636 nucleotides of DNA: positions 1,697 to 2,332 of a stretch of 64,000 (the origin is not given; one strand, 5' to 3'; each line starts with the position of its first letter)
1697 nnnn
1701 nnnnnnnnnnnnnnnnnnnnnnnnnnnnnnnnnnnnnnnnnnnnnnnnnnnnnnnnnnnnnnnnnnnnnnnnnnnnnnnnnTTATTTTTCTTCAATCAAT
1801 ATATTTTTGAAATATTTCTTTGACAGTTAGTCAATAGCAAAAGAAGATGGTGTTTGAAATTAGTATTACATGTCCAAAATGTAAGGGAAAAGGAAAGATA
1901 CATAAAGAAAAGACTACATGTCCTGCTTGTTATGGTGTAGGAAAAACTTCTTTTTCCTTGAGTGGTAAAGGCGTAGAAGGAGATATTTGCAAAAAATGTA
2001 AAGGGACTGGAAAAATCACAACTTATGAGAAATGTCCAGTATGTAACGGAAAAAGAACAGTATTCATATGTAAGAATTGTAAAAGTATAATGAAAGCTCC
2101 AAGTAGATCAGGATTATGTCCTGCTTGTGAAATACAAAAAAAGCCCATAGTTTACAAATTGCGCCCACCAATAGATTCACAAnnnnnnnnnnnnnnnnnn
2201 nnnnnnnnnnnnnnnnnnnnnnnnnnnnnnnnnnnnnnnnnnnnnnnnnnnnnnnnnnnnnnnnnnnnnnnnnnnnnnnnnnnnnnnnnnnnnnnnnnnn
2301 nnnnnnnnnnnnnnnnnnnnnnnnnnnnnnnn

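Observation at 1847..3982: RecJ/DHH nuclease fused to DnaJ-type CxxCxGxG zinc-finger repeats and an S1/OB module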

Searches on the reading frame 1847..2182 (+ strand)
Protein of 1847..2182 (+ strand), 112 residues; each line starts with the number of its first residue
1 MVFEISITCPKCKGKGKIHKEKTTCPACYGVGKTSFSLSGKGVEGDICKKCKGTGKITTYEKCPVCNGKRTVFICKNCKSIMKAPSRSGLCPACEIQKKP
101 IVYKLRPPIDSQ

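Call 25: predict_structure(alignment_id=A1)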
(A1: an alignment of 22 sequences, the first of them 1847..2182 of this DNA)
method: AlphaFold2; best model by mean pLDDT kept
length: 112 residues; sequences in the alignment: 22
mean_pLDDT: 81.9   pTM: 0.52
mean pLDDT of the five models: 81.9, 80.3, 79.0, 78.6, 78.4
residues with pLDDT >= 90: 28; 70-90: 68; 50-70: 15; < 50: 1
segments of 3 or more residues with pLDDT < 50: none
pLDDT, mean of each block of 10 residues (from residue 1): 75 89 84 70 71 87 91 91 87 84 78 59
secondary structure, 60 per line:
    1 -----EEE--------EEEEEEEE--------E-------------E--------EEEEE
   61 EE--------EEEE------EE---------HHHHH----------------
elements in order: E6-8 E17-24 E56-62 E71-74 H92-96

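Call 29: fold_search(model_id=the predicted structure, library=pdb)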
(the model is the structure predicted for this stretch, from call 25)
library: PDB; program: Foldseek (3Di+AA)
matches with E <= 10: 20; with E <= 0.001: 0
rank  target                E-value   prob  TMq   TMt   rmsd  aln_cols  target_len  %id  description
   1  6ekb                  3.0e-03  1.00  0.22  0.40   9.5        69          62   26  Crystal structure of the BSD2 homolog of Arabidopsis thaliana (released 2017-12-06)
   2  7zhs_E                2.5e-02  0.92  0.26  0.21   8.2        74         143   27  3D reconstruction of the cylindrical assembly of DnaJA2 delta G/F by imposing D5 symmetry (released 2023-07-26)
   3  7zhs_H                2.5e-02  0.92  0.26  0.21   8.3        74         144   27  3D reconstruction of the cylindrical assembly of DnaJA2 delta G/F by imposing D5 symmetry (released 2023-07-26)
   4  2ctt_MODEL_1_A        3.1e-02  0.93  0.26  0.28   9.1        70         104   31  Solution structure of zinc finger domain from human DnaJ subfamily A menber 3 (released 2005-11-24)
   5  7zhs_A                3.1e-02  0.90  0.26  0.14   8.3        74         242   27  3D reconstruction of the cylindrical assembly of DnaJA2 delta G/F by imposing D5 symmetry (released 2023-07-26)
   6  8ilb_F                4.0e-02  0.82  0.22  0.30  10.4        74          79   24  The complexes of RbcL, AtRaf1 and AtBSD2 (LFB) (released 2023-11-01)
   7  3ld0_2                1.2e-01  1.00  0.23  0.49   3.3        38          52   39  Crystal structure of B.licheniformis Anti-TRAP protein, an antagonist of TRAP-RNA interactions (released 2010-02-23)
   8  3pih_A                6.7e-01  0.84  0.26  0.04   2.1        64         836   20  T. maritima UvrA in complex with fluorescein-modified DNA (released 2011-01-19)
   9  9gxp_A                1.7e+00  0.57  0.27  0.04   2.1        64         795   20  C. thermocellum UvrA in complex with DNA with an abasic site (basal conformation) (released 2025-12-24)
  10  9ga5_A                2.3e+00  0.08  0.14  0.02  14.1        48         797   23  MtUvrA2 bound to endogenous E. coli DNA (released 2025-04-23)
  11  3zqj_C                3.2e+00  0.06  0.11  0.02  12.2        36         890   36  Mycobacterium tuberculosis UvrA (released 2011-06-22)
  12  3zqj_E                3.7e+00  0.33  0.24  0.03   6.2        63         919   21  Mycobacterium tuberculosis UvrA (released 2011-06-22)
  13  9ga2_B                3.7e+00  0.04  0.14  0.02  13.7        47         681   23  MtUvrA2 dimer empty (released 2025-04-23)
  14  9gxk_A                4.0e+00  0.35  0.27  0.05   2.0        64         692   20  C. thermocellum UvrA (basal conformation) (released 2025-12-24)
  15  3zqj_B                4.9e+00  0.25  0.24  0.03   6.2        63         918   21  Mycobacterium tuberculosis UvrA (released 2011-06-22)
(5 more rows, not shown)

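Call 32: search_solved_structures(query=A1, max_evalue=1, show_alignments=3)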
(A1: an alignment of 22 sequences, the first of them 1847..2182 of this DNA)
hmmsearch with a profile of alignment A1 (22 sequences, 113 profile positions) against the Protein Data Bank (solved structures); distinct sequences matched with E-value up to 1: 30.
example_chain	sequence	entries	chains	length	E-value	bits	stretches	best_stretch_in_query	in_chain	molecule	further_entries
7zhs_A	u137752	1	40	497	3.1e-08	36.9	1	4-87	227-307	Ubiquitin-like protein SMT3,DnaJ homolog subfamily A member 2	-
1nlt_A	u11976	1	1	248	6.4e-08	35.9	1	4-80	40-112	Mitochondrial protein import protein MAS5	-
1exk_A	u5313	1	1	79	1.6e-07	34.7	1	3-76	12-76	DNAJ PROTEIN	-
6jzb_A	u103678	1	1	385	6.6e-06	29.5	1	3-80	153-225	Chaperone protein DnaJ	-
2ctt_A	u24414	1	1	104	0.00019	24.8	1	2-78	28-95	DnaJ homolog subfamily A member 3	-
2vf7_A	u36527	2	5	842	0.0034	20.7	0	46-76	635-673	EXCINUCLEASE ABC, SUBUNIT A. | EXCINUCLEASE ABC SUBUNIT A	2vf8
2e6s_A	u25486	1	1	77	0.0063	19.8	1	63-112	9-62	E3 ubiquitin-protein ligase UHRF2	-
3lcz_A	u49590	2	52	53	0.0074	19.6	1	50-77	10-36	Inhibitor of TRAP, regulated by T-BOX (Trp) sequence RtpA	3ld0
3zvz_B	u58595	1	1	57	0.0091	19.3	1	72-111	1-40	E3 UBIQUITIN-PROTEIN LIGASE UHRF1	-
4tvr_A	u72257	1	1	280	0.011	19.1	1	63-111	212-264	E3 ubiquitin-protein ligase UHRF2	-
3pih_A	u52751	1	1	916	0.011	19.1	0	48-76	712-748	UvrABC system protein A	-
2bx9_A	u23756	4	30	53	0.016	18.6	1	49-78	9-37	TRYPTOPHAN RNA-BINDING ATTENUATOR PROTEIN-INHIBITORY PROTEIN | Anti-TRAP regulator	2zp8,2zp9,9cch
8xku_R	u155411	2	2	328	0.06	16.7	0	65-88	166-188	Embryo defective 2737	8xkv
7sh1_A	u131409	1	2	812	0.076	16.4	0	48-75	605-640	Excinuclease ABC subunit UvrA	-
1f62_A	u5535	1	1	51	0.077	16.3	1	78-110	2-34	TRANSCRIPTION FACTOR WSTF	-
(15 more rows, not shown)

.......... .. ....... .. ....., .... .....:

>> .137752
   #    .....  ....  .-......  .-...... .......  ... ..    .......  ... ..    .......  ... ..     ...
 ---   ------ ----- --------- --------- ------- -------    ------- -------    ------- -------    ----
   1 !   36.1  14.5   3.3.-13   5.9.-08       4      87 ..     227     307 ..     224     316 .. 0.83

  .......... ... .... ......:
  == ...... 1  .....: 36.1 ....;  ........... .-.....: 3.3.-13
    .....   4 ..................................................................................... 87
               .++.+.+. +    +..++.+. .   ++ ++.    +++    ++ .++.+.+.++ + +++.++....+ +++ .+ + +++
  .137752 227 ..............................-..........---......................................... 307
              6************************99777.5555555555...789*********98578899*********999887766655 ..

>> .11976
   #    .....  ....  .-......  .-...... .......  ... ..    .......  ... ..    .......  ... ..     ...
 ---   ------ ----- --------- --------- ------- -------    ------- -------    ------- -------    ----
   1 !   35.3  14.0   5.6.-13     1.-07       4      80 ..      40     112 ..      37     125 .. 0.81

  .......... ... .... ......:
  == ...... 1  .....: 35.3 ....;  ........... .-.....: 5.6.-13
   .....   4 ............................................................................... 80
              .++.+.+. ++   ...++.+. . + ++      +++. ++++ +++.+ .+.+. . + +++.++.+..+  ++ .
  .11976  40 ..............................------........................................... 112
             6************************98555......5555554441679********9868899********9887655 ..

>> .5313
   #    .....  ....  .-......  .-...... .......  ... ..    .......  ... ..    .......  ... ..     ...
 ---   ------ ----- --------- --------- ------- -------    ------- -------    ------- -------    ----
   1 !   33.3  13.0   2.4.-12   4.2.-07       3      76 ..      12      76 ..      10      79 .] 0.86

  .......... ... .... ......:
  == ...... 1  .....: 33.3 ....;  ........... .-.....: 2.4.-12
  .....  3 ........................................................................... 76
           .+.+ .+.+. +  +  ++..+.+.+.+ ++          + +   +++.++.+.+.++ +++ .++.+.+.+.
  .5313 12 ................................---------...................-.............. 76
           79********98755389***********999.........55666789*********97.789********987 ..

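Call 54: search_protein_representatives(alignment_id=A1)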
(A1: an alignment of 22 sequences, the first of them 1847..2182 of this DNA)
Query: 22 sequences, 113 profile positions. Proteins with E-value up to 0.001 (for the whole library): 3139; up to 1e-10: 132; up to 1e-30: 0. The best 150 are listed.
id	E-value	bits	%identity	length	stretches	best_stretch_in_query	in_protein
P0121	7.4e-29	116.3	-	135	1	3-111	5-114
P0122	2.5e-26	108.2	-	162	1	1-112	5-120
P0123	8.4e-26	106.5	-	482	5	3-76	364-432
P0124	1.8e-23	98.9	-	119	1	1-112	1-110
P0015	7.6e-23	96.9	-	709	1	1-113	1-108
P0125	8.6e-23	96.8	-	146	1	1-112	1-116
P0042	2.3e-21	92.2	-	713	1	2-112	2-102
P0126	8.8e-21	90.3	-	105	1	1-95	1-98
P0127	1.3e-20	89.8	-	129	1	1-88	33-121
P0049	3.3e-20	88.4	-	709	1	4-112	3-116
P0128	3.8e-20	88.2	-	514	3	3-80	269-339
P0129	9.5e-20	87.0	-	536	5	2-79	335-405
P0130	1.2e-19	86.7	-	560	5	4-75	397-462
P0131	1.2e-19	86.7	-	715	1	3-110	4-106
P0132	1.4e-19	86.4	-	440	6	3-77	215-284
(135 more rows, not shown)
